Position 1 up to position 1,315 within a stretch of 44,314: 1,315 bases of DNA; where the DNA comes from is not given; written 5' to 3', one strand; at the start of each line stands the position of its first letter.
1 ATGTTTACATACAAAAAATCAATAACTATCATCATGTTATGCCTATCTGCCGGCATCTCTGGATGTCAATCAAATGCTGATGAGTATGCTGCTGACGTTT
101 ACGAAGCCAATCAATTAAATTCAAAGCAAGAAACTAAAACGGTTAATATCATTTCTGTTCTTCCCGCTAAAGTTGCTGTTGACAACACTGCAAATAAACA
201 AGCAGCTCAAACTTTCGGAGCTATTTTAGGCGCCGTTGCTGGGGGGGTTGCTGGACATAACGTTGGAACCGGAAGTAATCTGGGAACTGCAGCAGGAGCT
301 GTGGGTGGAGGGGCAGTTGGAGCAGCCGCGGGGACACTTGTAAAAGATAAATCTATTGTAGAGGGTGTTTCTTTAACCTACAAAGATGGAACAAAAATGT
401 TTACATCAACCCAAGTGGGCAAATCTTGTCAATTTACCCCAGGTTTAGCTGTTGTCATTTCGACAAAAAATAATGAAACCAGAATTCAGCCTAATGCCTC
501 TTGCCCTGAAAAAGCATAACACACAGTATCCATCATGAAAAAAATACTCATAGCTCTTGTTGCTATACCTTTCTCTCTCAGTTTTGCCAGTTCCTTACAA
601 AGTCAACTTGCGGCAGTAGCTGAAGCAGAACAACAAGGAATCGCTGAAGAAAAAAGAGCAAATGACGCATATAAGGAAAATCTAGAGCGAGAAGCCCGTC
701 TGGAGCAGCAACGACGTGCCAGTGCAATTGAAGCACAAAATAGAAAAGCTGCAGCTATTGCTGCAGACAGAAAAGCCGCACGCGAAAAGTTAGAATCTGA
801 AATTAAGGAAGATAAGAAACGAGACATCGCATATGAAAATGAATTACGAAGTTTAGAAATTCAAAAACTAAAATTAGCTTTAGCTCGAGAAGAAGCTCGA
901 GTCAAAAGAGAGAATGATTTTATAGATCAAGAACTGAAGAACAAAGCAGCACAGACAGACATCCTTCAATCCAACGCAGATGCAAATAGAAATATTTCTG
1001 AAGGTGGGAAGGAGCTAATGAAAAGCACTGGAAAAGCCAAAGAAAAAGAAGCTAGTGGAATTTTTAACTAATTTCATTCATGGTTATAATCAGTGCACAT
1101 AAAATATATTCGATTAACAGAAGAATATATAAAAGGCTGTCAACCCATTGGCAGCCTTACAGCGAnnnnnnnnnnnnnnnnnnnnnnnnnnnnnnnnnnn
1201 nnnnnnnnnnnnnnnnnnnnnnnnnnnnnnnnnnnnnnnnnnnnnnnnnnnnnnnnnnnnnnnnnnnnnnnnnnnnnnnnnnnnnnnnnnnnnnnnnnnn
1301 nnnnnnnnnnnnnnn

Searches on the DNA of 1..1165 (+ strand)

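Call 3: search_dna_similar(query=window:1-1165:+, collection=ecoli_genomes, mode=near, max_rows=30)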
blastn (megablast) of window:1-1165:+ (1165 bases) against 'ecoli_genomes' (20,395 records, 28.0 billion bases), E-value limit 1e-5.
Records with a match: 3; places in all: 3; records where one place covers at least 80% of the query: 3.
Genomes with a match: 3 of 5426; with a place that covers at least 80% of the query: 3. Places per genome that has any: lowest 1, median 1, highest 1. On chromosomes: 3 places; on plasmids: 0.
Best place of each record, by identity: >=99% 1; 95-99% 2.
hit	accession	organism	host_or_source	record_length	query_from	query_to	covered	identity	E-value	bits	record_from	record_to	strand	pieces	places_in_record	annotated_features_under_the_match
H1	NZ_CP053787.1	Escherichia coli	Wild boar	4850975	1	1165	100%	99.9%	0e+0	2146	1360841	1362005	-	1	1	DUF5384 family protein | glycine zipper 2TM domain-containing protein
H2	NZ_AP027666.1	Escherichia coli strain PSS-04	Homo sapiens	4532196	1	1163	100%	97.4%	0e+0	1982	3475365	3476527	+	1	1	DUF5384 family protein | glycine zipper 2TM domain-containing protein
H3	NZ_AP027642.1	Escherichia coli strain PSJ-32-1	Homo sapiens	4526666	1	1163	100%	97.4%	0e+0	1982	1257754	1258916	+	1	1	DUF5384 family protein | glycine zipper 2TM domain-containing protein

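Call 4: search_dna_similar(query=window:1-1165:+, collection=phages, mode=near, max_rows=30)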
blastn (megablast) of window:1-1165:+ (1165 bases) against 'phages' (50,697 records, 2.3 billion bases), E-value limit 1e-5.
No match.

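Call 6: get_annotated_region(hit=H1, flank=12000)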
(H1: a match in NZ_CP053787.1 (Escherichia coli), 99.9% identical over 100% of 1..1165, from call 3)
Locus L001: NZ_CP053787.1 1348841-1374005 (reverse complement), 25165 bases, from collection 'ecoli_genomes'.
description: Escherichia coli isolate J31 chromosome, complete genome
organism: Escherichia coli (NCBI taxid 562)
replicon: chromosome; assembly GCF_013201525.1
host: Wild boar; source: Wild boar; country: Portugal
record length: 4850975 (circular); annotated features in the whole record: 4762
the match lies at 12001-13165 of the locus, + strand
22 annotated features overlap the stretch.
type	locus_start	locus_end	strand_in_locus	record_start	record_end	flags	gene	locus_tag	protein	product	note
CDS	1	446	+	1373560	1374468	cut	yvcK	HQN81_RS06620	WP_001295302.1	uridine diphosphate-N-acetylglucosamine-binding protein YvcK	-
CDS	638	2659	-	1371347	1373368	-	uvrB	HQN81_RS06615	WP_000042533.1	excinuclease ABC subunit UvrB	-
CDS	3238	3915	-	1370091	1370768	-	bioD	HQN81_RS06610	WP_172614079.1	dethiobiotin synthase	-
CDS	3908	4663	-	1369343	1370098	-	bioC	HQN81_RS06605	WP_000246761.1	malonyl-ACP O-methyltransferase BioC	-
CDS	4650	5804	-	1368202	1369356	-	bioF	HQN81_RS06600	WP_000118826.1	8-amino-7-oxononanoate synthase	-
CDS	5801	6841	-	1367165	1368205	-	bioB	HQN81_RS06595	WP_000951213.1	biotin synthase BioB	-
CDS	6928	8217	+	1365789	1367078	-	bioA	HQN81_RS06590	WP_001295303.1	adenosylmethionine--8-amino-7-oxononanoate transaminase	-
CDS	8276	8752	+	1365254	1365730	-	ybhB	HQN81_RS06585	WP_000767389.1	kinase inhibitor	-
CDS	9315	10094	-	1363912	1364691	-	-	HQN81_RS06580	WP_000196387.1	hypothetical protein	-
CDS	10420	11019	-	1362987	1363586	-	-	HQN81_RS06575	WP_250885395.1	hypothetical protein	-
CDS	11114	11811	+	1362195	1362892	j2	-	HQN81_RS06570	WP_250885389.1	IS1-like element IS1B family transposase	programmed frameshift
CDS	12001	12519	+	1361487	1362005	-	-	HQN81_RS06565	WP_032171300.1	glycine zipper 2TM domain-containing protein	-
CDS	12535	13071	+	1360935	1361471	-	-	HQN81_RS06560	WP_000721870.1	DUF5384 family protein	-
CDS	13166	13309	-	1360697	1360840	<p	-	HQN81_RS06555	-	tail fiber assembly protein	incomplete; partial in the middle of a contig; missing N-terminus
CDS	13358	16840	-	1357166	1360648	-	-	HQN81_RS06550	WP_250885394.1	prophage tail fiber N-terminal domain-containing protein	-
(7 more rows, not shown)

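Call 7: get_annotated_region(hit=H2, flank=12000)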
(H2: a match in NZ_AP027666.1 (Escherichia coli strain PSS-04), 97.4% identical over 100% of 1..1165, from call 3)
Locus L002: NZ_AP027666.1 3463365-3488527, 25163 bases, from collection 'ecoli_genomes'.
description: Escherichia coli strain PSS-04 chromosome, complete genome
organism: Escherichia coli strain PSS-04 (NCBI taxid 562)
replicon: chromosome; assembly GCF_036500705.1
host: Homo sapiens; source: feces; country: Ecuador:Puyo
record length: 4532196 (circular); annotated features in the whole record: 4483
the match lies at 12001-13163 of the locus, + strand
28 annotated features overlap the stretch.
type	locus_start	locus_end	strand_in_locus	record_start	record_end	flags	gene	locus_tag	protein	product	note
CDS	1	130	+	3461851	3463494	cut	ecpD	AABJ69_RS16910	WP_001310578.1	fimbrial adhesin EcpD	-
CDS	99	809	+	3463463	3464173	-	ecpE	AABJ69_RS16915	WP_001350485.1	fimbrial chaperone EcpE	-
CDS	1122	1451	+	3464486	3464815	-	ykgJ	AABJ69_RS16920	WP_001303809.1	YkgJ family cysteine cluster protein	-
CDS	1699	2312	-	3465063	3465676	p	yagU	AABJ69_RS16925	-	YagU family protein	frameshifted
CDS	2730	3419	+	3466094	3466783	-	paoA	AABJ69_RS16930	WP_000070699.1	aldehyde dehydrogenase iron-sulfur subunit PaoA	-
CDS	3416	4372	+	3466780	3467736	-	paoB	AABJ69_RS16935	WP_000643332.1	aldehyde oxidoreductase FAD-binding subunit PaoB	-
CDS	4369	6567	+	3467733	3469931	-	paoC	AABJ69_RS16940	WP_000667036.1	aldehyde oxidoreductase molybdenum-binding subunit PaoC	-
CDS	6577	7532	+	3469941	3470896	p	paoD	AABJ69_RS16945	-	molybdenum cofactor insertion chaperone PaoD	frameshifted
CDS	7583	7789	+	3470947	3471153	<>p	-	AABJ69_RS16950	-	LysR substrate-binding domain-containing protein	incomplete; partial in the middle of a contig; missing N-terminus and C-terminus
CDS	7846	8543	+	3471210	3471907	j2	-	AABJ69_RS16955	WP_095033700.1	IS1-like element IS1B family transposase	programmed frameshift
CDS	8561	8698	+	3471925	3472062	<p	-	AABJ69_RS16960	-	LysR family transcriptional regulator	incomplete; partial in the middle of a contig; missing N-terminus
CDS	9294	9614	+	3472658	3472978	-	-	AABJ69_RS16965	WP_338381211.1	hypothetical protein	-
CDS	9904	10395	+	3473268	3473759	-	-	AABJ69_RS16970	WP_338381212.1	hypothetical protein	-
CDS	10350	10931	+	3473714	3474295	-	-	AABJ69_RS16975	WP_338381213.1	HNH endonuclease signature motif containing protein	-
CDS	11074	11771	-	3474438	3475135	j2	-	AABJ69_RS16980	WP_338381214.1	IS1-like element IS1B family transposase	programmed frameshift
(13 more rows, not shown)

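Call 35: search_dna_similar(query=window:1-1071:+, collection=ecoli_genomes, mode=distant, max_rows=40, rows=spread)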
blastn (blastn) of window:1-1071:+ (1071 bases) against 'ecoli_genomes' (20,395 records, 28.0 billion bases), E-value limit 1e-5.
Records with a match: 5601; places in all: 5619; records where one place covers at least 80% of the query: 5357.
Genomes with a match: 5416 of 5426; with a place that covers at least 80% of the query: 5352. Places per genome that has any: lowest 1, median 1, highest 3. On chromosomes: 5433 places; on plasmids: 186.
Best place of each record, by identity: >=99% 1; 95-99% 2; 80-90% 8; 60-80% 5590.
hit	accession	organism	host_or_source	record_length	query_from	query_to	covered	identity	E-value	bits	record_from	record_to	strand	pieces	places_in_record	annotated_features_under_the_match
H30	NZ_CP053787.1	Escherichia coli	Wild boar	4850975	1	1071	100%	99.9%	0e+0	1928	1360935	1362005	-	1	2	DUF5384 family protein | glycine zipper 2TM domain-containing protein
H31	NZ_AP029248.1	Escherichia coli strain LTC101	Laboratory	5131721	61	1046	92%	68.1%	1e-83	321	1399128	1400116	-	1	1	yfgI: DUF5384 family protein | yfgH: outer membrane lipoprotein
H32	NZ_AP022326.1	Escherichia coli O25:H4 strain 18044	Homo sapiens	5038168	61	1046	92%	68.0%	1e-82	316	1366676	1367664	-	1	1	yfgI: DUF5384 family protein | yfgH: glycine zipper 2TM domain-containing protein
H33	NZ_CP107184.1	Escherichia coli strain R3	human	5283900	61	1046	92%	68.0%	1e-82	316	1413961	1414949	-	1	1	yfgI: DUF5384 family protein | yfgH: glycine zipper 2TM domain-containing protein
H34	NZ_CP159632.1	Escherichia coli strain Z135-6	hospital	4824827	61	1046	92%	68.0%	1e-82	316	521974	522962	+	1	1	yfgI: DUF5384 family protein | yfgH: glycine zipper 2TM domain-containing protein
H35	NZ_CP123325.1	Escherichia coli strain AREA_502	Homo sapiens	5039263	61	1046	92%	68.0%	1e-82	316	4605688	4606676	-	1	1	yfgI: DUF5384 family protein | yfgH: glycine zipper 2TM domain-containing protein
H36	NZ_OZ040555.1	Escherichia coli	-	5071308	61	1046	92%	68.0%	1e-82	316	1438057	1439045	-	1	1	yfgI: DUF5384 family protein | yfgH: glycine zipper 2TM domain-containing protein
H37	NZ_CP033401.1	Escherichia coli strain WCHEC020031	Homo sapiens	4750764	61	1046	92%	67.9%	5e-81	312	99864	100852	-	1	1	yfgI: DUF5384 family protein | yfgH: glycine zipper 2TM domain-containing protein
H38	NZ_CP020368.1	Escherichia coli strain BLR(DE3)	commercial strain obtained from Novagen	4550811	61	1046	92%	67.9%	5e-81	312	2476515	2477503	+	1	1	yfgI: DUF5384 family protein | yfgH: glycine zipper 2TM domain-containing protein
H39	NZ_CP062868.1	Escherichia coli strain Res13-Lact-PEB01-20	Sus scrofa domesticus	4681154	61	1046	92%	67.9%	5e-81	312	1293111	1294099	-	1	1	yfgI: DUF5384 family protein | yfgH: glycine zipper 2TM domain-containing protein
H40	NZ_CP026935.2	Escherichia coli strain CFS3292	Bos taurus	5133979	61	1046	92%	67.9%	5e-81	312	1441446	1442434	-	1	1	yfgI: DUF5384 family protein | yfgH: glycine zipper 2TM domain-containing protein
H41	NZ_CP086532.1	Escherichia coli strain Ec-042-T5-ESBL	Homo sapiens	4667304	61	1046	92%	67.9%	5e-81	312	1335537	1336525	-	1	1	yfgI: DUF5384 family protein | yfgH: glycine zipper 2TM domain-containing protein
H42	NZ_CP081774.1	Escherichia coli strain 0H24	-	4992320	61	1046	92%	67.9%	5e-81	312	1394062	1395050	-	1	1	yfgI: DUF5384 family protein | yfgH: glycine zipper 2TM domain-containing protein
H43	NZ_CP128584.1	Escherichia coli strain VG48B2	farm environment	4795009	61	1046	92%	67.9%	5e-81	312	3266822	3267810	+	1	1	yfgI: DUF5384 family protein | yfgH: glycine zipper 2TM domain-containing protein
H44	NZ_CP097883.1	Escherichia coli str. K-12 substr. MG1655 strain K-12 ...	not applicable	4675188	61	1046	92%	67.9%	5e-81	312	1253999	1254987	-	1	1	yfgI: DUF5384 family protein | yfgH: glycine zipper 2TM domain-containing protein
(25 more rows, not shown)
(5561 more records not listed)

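Call 82: search_rna_families(source=L008, start=9482, end=11300, threshold=evalue, max_evalue=1)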
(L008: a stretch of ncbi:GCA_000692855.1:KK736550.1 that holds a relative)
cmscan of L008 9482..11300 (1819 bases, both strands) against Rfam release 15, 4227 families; matches with E-value up to 1: 3.
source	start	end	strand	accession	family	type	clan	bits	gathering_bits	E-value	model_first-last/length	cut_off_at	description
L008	11218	11300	-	RF02111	IS009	Gene;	-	65.6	117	3.6e-14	117-199/199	5'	IS009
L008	10915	10937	-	RF00390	TYMV_upPK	Cis-reg;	-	29.7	38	0.0015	1-23/23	no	turnip yellow mosaic virus upstream pseudo-knot (TYMV_upPK)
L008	10356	10524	+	RF02157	NPPA-AS1_2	Gene; lncRNA;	-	23.3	60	0.67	1-150/150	no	NPPA antisense RNA 1 conserved region 2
